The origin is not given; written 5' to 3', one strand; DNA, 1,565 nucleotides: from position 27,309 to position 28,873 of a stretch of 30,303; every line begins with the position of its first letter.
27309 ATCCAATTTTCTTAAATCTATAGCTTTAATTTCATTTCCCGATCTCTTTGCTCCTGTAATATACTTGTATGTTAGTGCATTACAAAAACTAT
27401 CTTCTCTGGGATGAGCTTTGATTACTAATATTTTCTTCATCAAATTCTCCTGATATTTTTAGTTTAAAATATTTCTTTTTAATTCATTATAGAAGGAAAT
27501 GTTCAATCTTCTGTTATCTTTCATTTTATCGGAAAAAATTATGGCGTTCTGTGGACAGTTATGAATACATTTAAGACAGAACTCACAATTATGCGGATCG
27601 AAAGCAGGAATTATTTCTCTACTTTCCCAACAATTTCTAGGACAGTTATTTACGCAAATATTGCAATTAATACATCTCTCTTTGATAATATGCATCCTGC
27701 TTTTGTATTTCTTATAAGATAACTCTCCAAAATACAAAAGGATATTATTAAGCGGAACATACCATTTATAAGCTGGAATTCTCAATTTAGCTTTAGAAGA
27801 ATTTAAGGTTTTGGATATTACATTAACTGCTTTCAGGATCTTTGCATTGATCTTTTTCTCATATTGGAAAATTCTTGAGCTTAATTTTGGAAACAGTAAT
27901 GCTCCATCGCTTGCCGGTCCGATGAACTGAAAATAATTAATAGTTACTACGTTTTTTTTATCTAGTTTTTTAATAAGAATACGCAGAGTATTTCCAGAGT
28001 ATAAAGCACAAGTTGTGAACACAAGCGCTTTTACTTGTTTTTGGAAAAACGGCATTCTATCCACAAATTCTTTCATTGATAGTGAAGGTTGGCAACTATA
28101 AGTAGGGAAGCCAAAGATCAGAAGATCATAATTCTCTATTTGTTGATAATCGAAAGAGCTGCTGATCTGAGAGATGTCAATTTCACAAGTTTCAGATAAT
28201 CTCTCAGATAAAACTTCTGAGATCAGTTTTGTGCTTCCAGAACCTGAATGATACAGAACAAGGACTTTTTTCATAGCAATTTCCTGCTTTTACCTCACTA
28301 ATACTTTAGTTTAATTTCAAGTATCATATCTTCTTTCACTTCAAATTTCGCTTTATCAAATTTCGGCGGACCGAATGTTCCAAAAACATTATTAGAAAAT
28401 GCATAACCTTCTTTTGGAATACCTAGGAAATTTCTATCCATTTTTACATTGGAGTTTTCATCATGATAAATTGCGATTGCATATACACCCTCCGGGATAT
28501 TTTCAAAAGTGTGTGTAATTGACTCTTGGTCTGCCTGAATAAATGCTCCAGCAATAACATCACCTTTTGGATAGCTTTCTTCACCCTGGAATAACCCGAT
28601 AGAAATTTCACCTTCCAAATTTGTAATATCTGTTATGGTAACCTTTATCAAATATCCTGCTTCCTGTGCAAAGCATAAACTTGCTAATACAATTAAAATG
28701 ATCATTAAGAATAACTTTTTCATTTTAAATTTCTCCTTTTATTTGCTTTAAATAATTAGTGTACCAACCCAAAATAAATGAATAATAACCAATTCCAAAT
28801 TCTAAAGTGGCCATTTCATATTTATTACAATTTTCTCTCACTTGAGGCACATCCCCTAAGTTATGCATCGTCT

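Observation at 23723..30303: Seven-gene PadR-containing operon linking envelope proteins to four flavodoxin-fold/Fe-S redox proteins: candidate undescribed lipophile/quinone redox system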

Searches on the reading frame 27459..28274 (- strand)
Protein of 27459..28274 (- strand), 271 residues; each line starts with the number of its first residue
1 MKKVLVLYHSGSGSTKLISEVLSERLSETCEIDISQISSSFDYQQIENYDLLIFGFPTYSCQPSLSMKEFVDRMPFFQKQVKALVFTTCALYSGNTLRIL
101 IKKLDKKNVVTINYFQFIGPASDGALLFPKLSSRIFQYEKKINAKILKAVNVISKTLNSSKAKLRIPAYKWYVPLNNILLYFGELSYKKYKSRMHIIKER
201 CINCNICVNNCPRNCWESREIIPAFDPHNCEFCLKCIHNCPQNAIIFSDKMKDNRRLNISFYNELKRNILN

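Call 3: search_protein_families(library=pfam, proteins=[window:27459-28274:-], max_evalue=0.01)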
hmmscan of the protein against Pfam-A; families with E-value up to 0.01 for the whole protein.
window:27459-28274:- (271 aa): 12 families
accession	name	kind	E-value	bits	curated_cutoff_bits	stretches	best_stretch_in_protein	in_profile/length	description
PF00037.32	Fer4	-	1.1e-08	35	21.1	2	195-215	2-22/24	4Fe-4S binding domain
PF13484.11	Fer4_16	-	9.8e-07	29.9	30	1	229-256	1-28/66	4Fe-4S double cluster binding domain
PF12838.12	Fer4_7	-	1.3e-06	29.2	27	1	200-244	1-52/52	4Fe-4S dicluster domain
PF12724.12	Flavodoxin_5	-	2.4e-06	28.4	27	1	5-74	1-69/145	Flavodoxin domain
PF00258.30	Flavodoxin_1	-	5.1e-06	27.1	25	1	6-87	1-90/143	Flavodoxin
PF13187.11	Fer4_9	-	1.8e-05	25.1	27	1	200-245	1-52/52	4Fe-4S dicluster domain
PF12837.12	Fer4_6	-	2.8e-05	24.3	25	1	194-215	2-23/24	4Fe-4S binding domain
PF13237.11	Fer4_10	-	5.4e-05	23.5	25.5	2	194-241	2-53/53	4Fe-4S dicluster domain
PF12641.12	Flavodoxin_3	-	0.00011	22.5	27.5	1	5-93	1-81/160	Flavodoxin domain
PF12797.12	Fer4_2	-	0.0003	21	24.5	1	193-212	2-21/22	4Fe-4S binding domain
PF03358.20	FMN_red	-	0.00042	20.4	24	1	43-83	65-103/152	NADPH-dependent FMN reductase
PF14697.11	Fer4_21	-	0.00055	20.4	35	1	191-215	31-56/59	4Fe-4S dicluster domain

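Call 7: search_protein_families(library=ncbifam, proteins=[window:27459-28274:-], max_evalue=0.001)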
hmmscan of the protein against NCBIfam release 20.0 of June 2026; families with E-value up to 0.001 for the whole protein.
window:27459-28274:- (271 aa): 50 families (the best 25 are shown)
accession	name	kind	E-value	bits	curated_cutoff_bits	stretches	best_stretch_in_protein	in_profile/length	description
NF038196.1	ferrodoxin_EFR1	subfamily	3.2e-33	115.8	75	1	6-256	1-240/242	EFR1 family ferrodoxin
NF043039.1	HgcAB_like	equivalog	9.5e-12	45.2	285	1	146-245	256-349/350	HgcAB-like fusion protein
TIGR02700.1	flavo_MJ0208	hypoth_equivalog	2e-09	37.1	251.35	1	194-251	143-200/234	dihydromethanopterin reductase (acceptor)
NF043069.1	T4HPD_activ_SAM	equivalog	2.9e-09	36.7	425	1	188-247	40-99/299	trans-4-hydroxy-L-proline dehydratase activase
NF045874.1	Vhu_polyferre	exception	1.6e-08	33.7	600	1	197-262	126-191/381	F420-non-reducing hydrogenase associated-polyferredoxin VhuB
NF045490.1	FdxA_Protbact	equivalog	3e-08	33.8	135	1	195-265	3-75/104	ferredoxin FdxA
NF040770.1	hetero_SS_HdrA2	exception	6.7e-08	31.1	1100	1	177-252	557-630/777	CoB-CoM heterodisulfide reductase HdrA2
NF041836.1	rnfB_Methano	equivalog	1.1e-07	31.6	445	1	186-245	203-262/265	Rnf electron transport complex subunit RnfB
NF005505.0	PRK07118.1-4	equivalog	2.6e-07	30.4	378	1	186-245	203-262/265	Fe-S cluster domain-containing protein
NF040684.1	PorD_Arch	equivalog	4.6e-07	29.8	120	1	195-246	28-80/85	pyruvate synthase subunit PorD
NF040864.1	HgcB_ferredoxin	equivalog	5.9e-07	29.2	99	1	189-246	4-62/93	mercury methylation ferredoxin HgcB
NF005504.0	PRK07118.1-3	equivalog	1.2e-06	28.1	437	1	196-246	216-266/293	Fe-S cluster domain-containing protein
NF004541.0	PRK05888.2-2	equivalog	1.8e-06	27.9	217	1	168-246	27-112/168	NADH-quinone oxidoreductase subunit NuoI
TIGR01944.1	rnfB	subfamily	3e-06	26.9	68.7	0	194-220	137-164/190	RnfABCDGE type electron transport complex subunit B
NF005246.0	PRK06756.1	subfamily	3.2e-06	27.2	130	1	1-108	1-114/148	flavodoxin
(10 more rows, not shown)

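Call 9: find_encoding_contigs(protein=window:27459-28274:-, flank=10000, max_places=6)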
Protein window:27459-28274:- (271 aa): 7 contigs read that carry it; 5 places shown.
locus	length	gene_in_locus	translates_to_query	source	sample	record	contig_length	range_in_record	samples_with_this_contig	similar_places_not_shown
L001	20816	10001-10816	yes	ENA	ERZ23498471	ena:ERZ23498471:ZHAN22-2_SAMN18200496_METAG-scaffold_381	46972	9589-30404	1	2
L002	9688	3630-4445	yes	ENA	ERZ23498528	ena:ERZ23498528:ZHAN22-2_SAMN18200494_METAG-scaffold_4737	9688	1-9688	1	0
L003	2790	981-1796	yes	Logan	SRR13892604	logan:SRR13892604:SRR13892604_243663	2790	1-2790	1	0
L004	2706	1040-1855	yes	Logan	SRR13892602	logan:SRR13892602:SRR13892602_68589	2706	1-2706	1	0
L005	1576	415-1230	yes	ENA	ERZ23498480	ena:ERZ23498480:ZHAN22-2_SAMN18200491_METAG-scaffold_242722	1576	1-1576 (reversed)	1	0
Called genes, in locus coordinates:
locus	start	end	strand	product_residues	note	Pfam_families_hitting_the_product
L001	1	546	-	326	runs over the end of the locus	PF01075:Glyco_transf_9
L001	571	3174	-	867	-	PF01411:tRNA-synt_2c, PF07973:tRNA_SAD, PF02272:DHHA1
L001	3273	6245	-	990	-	PF17900:Peptidase_M1_N, PF01433:Peptidase_M1, PF18962:Por_Secre_tail (faint)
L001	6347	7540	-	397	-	-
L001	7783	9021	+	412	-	PF02275:CBAH, PF03417:AAT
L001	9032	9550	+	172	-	PF03551:PadR, PF13601:HTH_34 (weak)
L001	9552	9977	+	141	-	PF09912:DUF2141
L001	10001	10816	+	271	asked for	PF00258:Flavodoxin_1 (weak), PF12641:Flavodoxin_3 (faint), PF12724:Flavodoxin_5 (weak), PF13187:Fer4_9 (faint), PF13484:Fer4_16 (faint), PF00037:Fer4 (faint), PF12838:Fer4_7 (weak)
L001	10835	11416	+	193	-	PF02525:Flavodoxin_2, PF03358:FMN_red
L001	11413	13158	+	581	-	PF14864:Alkyl_sulf_C (faint), PF02036:SCP2, PF02525:Flavodoxin_2, PF03358:FMN_red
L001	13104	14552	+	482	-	PF02525:Flavodoxin_2, PF03358:FMN_red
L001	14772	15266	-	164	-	PF28469:DUF8410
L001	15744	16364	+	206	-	PF00440:TetR_N, PF17938:TetR_C_29 (weak)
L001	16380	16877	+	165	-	-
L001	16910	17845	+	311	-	PF13534:Fer4_17 (faint), PF12838:Fer4_7 (faint), PF14697:Fer4_21 (faint), PF12797:Fer4_2 (faint), PF00037:Fer4 (faint), PF12837:Fer4_6 (weak), PF13187:Fer4_9 (weak), PF13237:Fer4_10, +1 more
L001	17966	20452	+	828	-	PF01841:Transglut_core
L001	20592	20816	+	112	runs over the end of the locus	-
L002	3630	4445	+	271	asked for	PF00258:Flavodoxin_1 (weak), PF12641:Flavodoxin_3 (faint), PF12724:Flavodoxin_5 (weak), PF13187:Fer4_9 (faint), PF13484:Fer4_16 (faint), PF00037:Fer4 (faint), PF12838:Fer4_7 (weak)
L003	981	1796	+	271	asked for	PF00258:Flavodoxin_1 (weak), PF12641:Flavodoxin_3 (faint), PF12724:Flavodoxin_5 (weak), PF13187:Fer4_9 (faint), PF13484:Fer4_16 (faint), PF00037:Fer4 (faint), PF12838:Fer4_7 (weak)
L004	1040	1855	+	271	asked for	PF00258:Flavodoxin_1 (weak), PF12641:Flavodoxin_3 (faint), PF12724:Flavodoxin_5 (weak), PF13187:Fer4_9 (faint), PF13484:Fer4_16 (faint), PF00037:Fer4 (faint), PF12838:Fer4_7 (weak)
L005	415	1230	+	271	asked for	PF00258:Flavodoxin_1 (weak), PF12641:Flavodoxin_3 (faint), PF12724:Flavodoxin_5 (weak), PF13187:Fer4_9 (faint), PF13484:Fer4_16 (faint), PF00037:Fer4 (faint), PF12838:Fer4_7 (weak)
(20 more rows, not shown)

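Call 50: search_protein_families(library=pfam, proteins=[L001:6347-7540:-], max_evalue=0.1)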
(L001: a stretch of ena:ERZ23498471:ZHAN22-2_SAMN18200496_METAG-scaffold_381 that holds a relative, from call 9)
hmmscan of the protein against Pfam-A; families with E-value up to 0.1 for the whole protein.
L001:6347-7540:- (397 aa): 0 families

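Call 63: search_protein_families(library=pfam, proteins=[L001:7783-9018:+], max_evalue=0.01)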
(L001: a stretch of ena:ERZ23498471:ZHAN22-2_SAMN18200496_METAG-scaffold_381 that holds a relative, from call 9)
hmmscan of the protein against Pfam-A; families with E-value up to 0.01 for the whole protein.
L001:7783-9018:+ (412 aa): 2 families
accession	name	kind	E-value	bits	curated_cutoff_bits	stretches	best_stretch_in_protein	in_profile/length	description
PF02275.23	CBAH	-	5.6e-11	43.1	20.4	1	21-177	1-174/316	Linear amide C-N hydrolases, choloylglycine hydrolase family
PF03417.21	AAT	-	1.7e-10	41.4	23.2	1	29-238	3-215/225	Acyl-coenzyme A:6-aminopenicillanic acid acyl-transferase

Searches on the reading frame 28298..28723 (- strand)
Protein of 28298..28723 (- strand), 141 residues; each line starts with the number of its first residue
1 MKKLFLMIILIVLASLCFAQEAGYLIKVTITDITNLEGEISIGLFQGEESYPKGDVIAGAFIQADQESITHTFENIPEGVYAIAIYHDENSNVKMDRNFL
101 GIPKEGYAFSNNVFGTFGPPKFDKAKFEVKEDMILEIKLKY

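Call 3: search_protein_families(library=pfam, proteins=[window:28298-28723:-], max_evalue=0.01)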
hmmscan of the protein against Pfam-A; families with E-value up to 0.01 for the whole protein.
window:28298-28723:- (141 aa): 1 family
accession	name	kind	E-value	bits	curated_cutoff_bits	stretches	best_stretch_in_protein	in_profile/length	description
PF09912.14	DUF2141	-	1.4e-33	115.6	24.4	1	28-131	1-106/112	Uncharacterized protein conserved in bacteria (DUF2141)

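Call 7: search_protein_families(library=ncbifam, proteins=[window:28298-28723:-], max_evalue=0.001)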
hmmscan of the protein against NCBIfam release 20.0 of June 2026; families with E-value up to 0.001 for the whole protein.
window:28298-28723:- (141 aa): 0 families

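Call 23: search_solved_structures(query=window:28298-28723:-, max_evalue=1)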
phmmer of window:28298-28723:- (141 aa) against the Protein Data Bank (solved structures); distinct sequences matched with E-value up to 1: 0.

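Call 37: find_homologous_proteins(query=window:28298-28723:-, max_evalue=0.00001)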
Query window:28298-28723:- (141 aa): 517 proteins with E <= 0.00001 among 529 candidates; the best 120 are listed.
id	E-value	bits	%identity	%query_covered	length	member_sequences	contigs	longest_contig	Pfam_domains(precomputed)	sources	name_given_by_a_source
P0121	2.4e-81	289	94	100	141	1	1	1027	PF09912.15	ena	-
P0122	9.9e-81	286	91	100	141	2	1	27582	PF09912.15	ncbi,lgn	-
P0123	2.0e-68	247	79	99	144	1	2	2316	PF09912.15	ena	-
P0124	3.3e-68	246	77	100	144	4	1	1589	PF09912.15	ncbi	-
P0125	8.3e-67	241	74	100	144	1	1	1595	PF09912.15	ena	-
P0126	1.6e-64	234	74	99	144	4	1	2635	PF09912.15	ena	-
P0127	1.1e-63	231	74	100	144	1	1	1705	PF09912.15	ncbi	-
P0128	5.1e-60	219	69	100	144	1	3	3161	PF09912.15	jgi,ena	jgi:uncharacterized protein (DUF2141 family)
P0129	7.4e-59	216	69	99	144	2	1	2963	PF09912.15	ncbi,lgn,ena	-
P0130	2.5e-58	214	69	99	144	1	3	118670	PF09912.15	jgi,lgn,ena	jgi:uncharacterized protein (DUF2141 family)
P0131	2.0e-54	201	64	99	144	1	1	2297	PF09912.15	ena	-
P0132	3.6e-53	197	73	89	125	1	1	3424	PF09912.15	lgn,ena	-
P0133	1.0e-41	160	56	89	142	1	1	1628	PF09912.15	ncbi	-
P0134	1.2e-41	160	56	100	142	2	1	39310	PF09912.15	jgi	jgi:uncharacterized protein (DUF2141 family)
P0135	2.3e-41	159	54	99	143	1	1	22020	PF09912.15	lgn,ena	-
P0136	1.9e-37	146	50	88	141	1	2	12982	PF09912.15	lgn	-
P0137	1.1e-36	144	45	100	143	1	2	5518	PF09912.15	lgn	-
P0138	3.4e-35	139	52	100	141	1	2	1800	PF09912.15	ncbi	-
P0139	1.2e-34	137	45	100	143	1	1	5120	PF09912.15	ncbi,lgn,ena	-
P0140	2.2e-34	136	50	100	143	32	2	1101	PF09912.15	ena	-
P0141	9.2e-34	134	50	91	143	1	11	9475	PF09912.15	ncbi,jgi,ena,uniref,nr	ncbi:MAG: DUF2141 domain-containing protein [Desulfobacterales bacterium]|uniref:DUF2141 domain-cont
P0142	1.3e-33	134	48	100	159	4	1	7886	PF09912.15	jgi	-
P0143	1.6e-33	134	48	100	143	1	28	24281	PF09912.15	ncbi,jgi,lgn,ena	-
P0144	1.6e-33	134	46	100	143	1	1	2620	PF09912.15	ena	-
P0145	2.4e-33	133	48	91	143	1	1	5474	PF09912.15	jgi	jgi:uncharacterized protein (DUF2141 family)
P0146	2.8e-33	133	48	100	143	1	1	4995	PF09912.15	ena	-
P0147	2.8e-33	133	46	100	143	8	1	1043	PF09912.15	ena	-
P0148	3.1e-33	133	50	90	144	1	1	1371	PF09912.15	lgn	-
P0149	5.5e-33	132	48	100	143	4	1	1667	PF09912.15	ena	-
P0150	5.8e-33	132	49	100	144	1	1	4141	PF09912.15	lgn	-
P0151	6.8e-33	132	48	100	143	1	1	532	PF09912.15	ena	-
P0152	7.9e-33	131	49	100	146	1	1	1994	PF09912.15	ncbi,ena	-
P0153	8.5e-33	131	46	100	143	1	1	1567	PF09912.15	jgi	-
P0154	8.6e-33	131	47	100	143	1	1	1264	PF09912.15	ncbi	-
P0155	1.5e-32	130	48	100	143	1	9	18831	PF09912.15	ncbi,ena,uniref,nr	ncbi:MAG: DUF2141 domain-containing protein [Desulfobacterales bacterium]|uniref:DUF2141 domain-cont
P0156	1.6e-32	130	46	100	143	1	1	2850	PF09912.15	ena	-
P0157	1.8e-32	130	48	100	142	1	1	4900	PF09912.15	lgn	-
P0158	2.1e-32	130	47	100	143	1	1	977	PF09912.15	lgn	-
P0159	2.2e-32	130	46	100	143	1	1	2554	PF09912.15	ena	-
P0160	2.8e-32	130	48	100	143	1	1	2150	PF09912.15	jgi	jgi:uncharacterized protein (DUF2141 family)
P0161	3.4e-32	129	48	100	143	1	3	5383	PF09912.15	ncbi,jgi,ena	-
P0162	3.4e-32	129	47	100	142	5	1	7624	PF09912.15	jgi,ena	-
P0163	3.7e-32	129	48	99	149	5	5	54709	PF09912.15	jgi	jgi:uncharacterized protein (DUF2141 family)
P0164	4.0e-32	129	49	98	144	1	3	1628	PF09912.15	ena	-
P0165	4.3e-32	129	48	100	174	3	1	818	PF09912.15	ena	-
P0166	5.0e-32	129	45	100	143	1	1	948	PF09912.15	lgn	-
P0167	5.5e-32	129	47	88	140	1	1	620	PF09912.15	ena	-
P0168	7.1e-32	128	45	100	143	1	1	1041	PF09912.15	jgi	jgi:uncharacterized protein (DUF2141 family)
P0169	8.5e-32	128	47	96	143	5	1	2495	PF09912.15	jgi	-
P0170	9.1e-32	128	45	99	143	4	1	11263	PF09912.15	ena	-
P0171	1.1e-31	128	44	100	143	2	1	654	PF09912.15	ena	-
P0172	1.2e-31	128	45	100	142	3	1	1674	PF09912.15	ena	-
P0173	1.3e-31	128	44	100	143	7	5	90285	PF09912.15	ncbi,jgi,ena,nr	ncbi:MAG: hypothetical protein DRH90_00665 [Deltaproteobacteria bacterium]|nr:MAG: hypothetical prot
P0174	1.6e-31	127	46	100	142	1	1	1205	PF09912.15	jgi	jgi:uncharacterized protein (DUF2141 family)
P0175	1.6e-31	127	46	100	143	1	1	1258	PF09912.15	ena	-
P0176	1.8e-31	127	46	84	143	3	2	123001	PF09912.15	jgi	jgi:uncharacterized protein (DUF2141 family)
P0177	1.9e-31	127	48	100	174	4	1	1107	PF09912.15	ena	-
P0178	2.0e-31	127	48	93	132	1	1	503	PF09912.15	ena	-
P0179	2.2e-31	127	46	100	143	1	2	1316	PF09912.15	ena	-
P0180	2.3e-31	127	43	100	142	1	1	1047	PF09912.15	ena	-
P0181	2.3e-31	127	47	100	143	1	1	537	PF09912.15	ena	-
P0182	2.5e-31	127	44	99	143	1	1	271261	PF09912.15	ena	-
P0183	3.0e-31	126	46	100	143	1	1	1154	PF09912.15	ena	-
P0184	3.0e-31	126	46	100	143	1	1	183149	PF09912.15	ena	-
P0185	3.3e-31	126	44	100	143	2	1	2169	PF09912.15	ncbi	-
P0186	3.4e-31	126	46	100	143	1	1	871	PF09912.15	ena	-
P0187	3.5e-31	126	47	100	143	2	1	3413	PF09912.15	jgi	-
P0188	3.7e-31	126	46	99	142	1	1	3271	PF09912.15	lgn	-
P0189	3.8e-31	126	46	100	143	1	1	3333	PF09912.15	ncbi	-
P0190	4.1e-31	126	48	100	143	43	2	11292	PF09912.15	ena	-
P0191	4.3e-31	126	46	100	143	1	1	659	PF09912.15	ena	-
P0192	4.6e-31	126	45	100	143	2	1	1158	PF09912.15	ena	-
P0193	5.4e-31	125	47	100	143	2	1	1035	PF09912.15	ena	-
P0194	6.9e-31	125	46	96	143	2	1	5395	PF09912.15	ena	-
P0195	8.5e-31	125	40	100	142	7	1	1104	PF09912.15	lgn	-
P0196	8.6e-31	125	46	100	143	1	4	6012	PF09912.15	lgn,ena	-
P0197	8.9e-31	125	46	100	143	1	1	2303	PF09912.15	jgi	jgi:uncharacterized protein (DUF2141 family)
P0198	9.2e-31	125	46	100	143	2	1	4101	PF09912.15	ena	-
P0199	1.0e-30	125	47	99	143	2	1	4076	PF09912.15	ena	-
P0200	1.1e-30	124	43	99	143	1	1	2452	PF09912.15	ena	-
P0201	1.2e-30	124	46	100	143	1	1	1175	PF09912.15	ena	-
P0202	1.2e-30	124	48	91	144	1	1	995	PF09912.15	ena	-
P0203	1.2e-30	124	48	94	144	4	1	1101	PF09912.15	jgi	-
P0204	1.3e-30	124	46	97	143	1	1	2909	PF09912.15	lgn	-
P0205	1.5e-30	124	42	100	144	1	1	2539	PF09912.15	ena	-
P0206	1.6e-30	124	43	100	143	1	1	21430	PF09912.15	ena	-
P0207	1.9e-30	124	46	100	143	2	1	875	PF09912.15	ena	-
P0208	2.1e-30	124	45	100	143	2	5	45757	PF09912.15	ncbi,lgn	-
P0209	2.1e-30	124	45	100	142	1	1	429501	PF09912.15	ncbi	-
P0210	2.2e-30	124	46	100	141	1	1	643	PF09912.15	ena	-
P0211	2.6e-30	123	46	99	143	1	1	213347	PF09912.15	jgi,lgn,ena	-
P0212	3.0e-30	123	45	100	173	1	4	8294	PF09912.15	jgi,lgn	-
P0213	3.0e-30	123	47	100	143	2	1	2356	PF09912.15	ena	-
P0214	3.2e-30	123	42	100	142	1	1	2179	PF09912.15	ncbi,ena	-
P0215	3.2e-30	123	43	100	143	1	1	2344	PF09912.15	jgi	-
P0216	3.3e-30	123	43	100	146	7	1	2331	PF09912.15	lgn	-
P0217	3.5e-30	123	46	100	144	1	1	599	PF09912.15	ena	-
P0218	4.0e-30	123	45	100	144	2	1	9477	PF09912.15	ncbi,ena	-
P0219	4.1e-30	123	46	100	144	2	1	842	PF09912.15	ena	-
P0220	5.2e-30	122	46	100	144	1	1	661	PF09912.15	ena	-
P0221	5.6e-30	122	45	99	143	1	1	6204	PF09912.15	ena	-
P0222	5.8e-30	122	44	100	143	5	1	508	PF09912.15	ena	-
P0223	6.1e-30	122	43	100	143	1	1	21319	PF09912.15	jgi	-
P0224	7.3e-30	122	47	94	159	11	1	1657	PF09912.15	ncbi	-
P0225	7.6e-30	122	46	100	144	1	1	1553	PF09912.15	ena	-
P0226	8.1e-30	122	50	82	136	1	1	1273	PF09912.15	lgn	-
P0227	8.4e-30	122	47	100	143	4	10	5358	PF09912.15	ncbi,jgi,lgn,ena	-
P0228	9.5e-30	121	43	100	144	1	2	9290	PF09912.15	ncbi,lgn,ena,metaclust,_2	metaclust:\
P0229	1.2e-29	121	43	96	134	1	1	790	PF09912.15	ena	-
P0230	1.2e-29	121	44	100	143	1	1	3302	PF09912.15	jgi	jgi:uncharacterized protein (DUF2141 family)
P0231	1.4e-29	121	45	100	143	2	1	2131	PF09912.15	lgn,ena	-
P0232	1.4e-29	121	45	100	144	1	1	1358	PF09912.15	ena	-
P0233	1.6e-29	121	45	100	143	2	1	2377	PF09912.15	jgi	-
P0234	1.6e-29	121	46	98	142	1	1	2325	PF09912.15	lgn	-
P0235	1.6e-29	121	46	100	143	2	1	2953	PF09912.15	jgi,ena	-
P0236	1.9e-29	120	46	100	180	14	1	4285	PF09912.15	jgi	jgi:uncharacterized protein (DUF2141 family)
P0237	1.9e-29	120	46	100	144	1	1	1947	PF09912.15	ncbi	-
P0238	2.4e-29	120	55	83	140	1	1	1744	PF09912.15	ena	-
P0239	2.6e-29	120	44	100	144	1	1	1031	PF09912.15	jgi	-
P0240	3.0e-29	120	41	100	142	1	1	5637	PF09912.15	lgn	-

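Call 48: predict_structure(alignment_id=A2)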
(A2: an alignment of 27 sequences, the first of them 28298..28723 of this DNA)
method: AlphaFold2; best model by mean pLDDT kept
length: 141 residues; sequences in the alignment: 27
mean_pLDDT: 89.0   pTM: 0.76
mean pLDDT of the five models: 89.0, 85.6, 85.2, 81.7, 77.8
residues with pLDDT >= 90: 91; 70-90: 40; 50-70: 10; < 50: 0
segments of 3 or more residues with pLDDT < 50: none
pLDDT, mean of each block of 10 residues (from residue 1): 73 63 91 95 94 89 97 96 95 86 90 86 96 96 86
secondary structure, 60 per line:
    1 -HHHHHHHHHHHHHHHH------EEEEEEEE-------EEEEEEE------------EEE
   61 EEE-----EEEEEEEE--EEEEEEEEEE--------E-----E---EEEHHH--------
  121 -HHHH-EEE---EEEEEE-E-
elements in order: H2-17 E24-31 E39-45 E58-63 E69-76 E79-88 E107-109 H122-125 E127-129 E133-138

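Call 51: fold_search(model_id=the predicted structure, library=pdb)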
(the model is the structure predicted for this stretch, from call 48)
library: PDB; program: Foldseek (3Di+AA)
matches with E <= 10: 1140; with E <= 0.001: 0
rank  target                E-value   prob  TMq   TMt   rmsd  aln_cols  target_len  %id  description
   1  3is0                  8.9e-03  0.99  0.42  0.18   4.8       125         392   17  Crystal structure of functional region of UafA from Staphylococcus saprophyticus in the presence of cholesterol (released 2010-09-08)
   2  5v3s_A                1.1e-02  0.69  0.29  0.28  12.3       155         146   10  Crystal structure of IP-1A from Alcaligenes faecalis at 1.8A resolution (released 2017-06-14)
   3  4v4c_B                1.4e-02  1.00  0.43  0.24   3.7       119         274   12  Crystal Structure of Pyrogallol-Phloroglucinol Transhydroxylase from Pelobacter acidigallici (released 2014-07-09)
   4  6hif_Y                1.4e-02  0.99  0.36  0.53   4.0       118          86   15  Kuenenia stuttgartiensis hydrazine dehydrogenase complex (released 2019-04-17)
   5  3rkp_A                1.5e-02  0.96  0.37  0.17   8.7       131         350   15  Crystal structure of BcpA*(D312A), the major pilin subunit of Bacillus cereus (released 2012-05-30)
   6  3idu_B                1.8e-02  0.38  0.26  0.31  13.2       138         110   14  Crystal Structure of the CARDB domain of the PF1109 protein in complex with di-metal ions from Pyrococcus furiosus, No (released 2009-08-04)
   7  7vcr_B                2.4e-02  0.77  0.31  0.12   8.7       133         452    9  Crystal Structure of PitA fragment from pilus islet-2 of Streptococcus oralis (released 2022-06-01)
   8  3kpt_B                3.1e-02  0.57  0.30  0.14  10.8       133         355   14  Crystal structure of BcpA, the major pilin subunit of Bacillus cereus (released 2009-11-24)
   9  8x8k_C                3.2e-02  0.96  0.39  0.52   5.9       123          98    8  Crystal structure of STBD1 CBM20 domain in complex with maltotetraose (released 2024-09-18)
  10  3is1                  3.6e-02  0.91  0.39  0.17   5.6       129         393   14  Crystal structure of functional region of UafA from Staphylococcus saprophyticus in C2 form at 2.45 angstrom resolution (released 2010-09-08)
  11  4ecn                  4.3e-02  0.63  0.31  0.07   8.6       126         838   12  Crystal structure of a leucine-rich repeat protein (BT_0210) from Bacteroides thetaiotaomicron VPI-5482 at 2.80 A resolu (released 2012-05-23)
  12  5nf4_A                4.9e-02  0.95  0.45  0.24  10.3       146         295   11  The tip fimbrial protein Mfa3 from Porphyromonas gingivalis with C-terminal truncation. (released 2018-02-07)
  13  7vcn_B                4.9e-02  0.63  0.30  0.12   9.2       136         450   10  Crystal Structure of PitA fragment from pilus islet-2 of Streptococcus oralis with Tb-Xo4 (released 2022-07-13)
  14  3idu_A                4.9e-02  0.41  0.25  0.29   9.8        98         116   15  Crystal Structure of the CARDB domain of the PF1109 protein in complex with di-metal ions from Pyrococcus furiosus, No (released 2009-08-04)
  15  9cod_A                5.5e-02  0.72  0.36  0.45   7.6       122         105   11  C15 symmetrized DEV collar (released 2024-10-16)
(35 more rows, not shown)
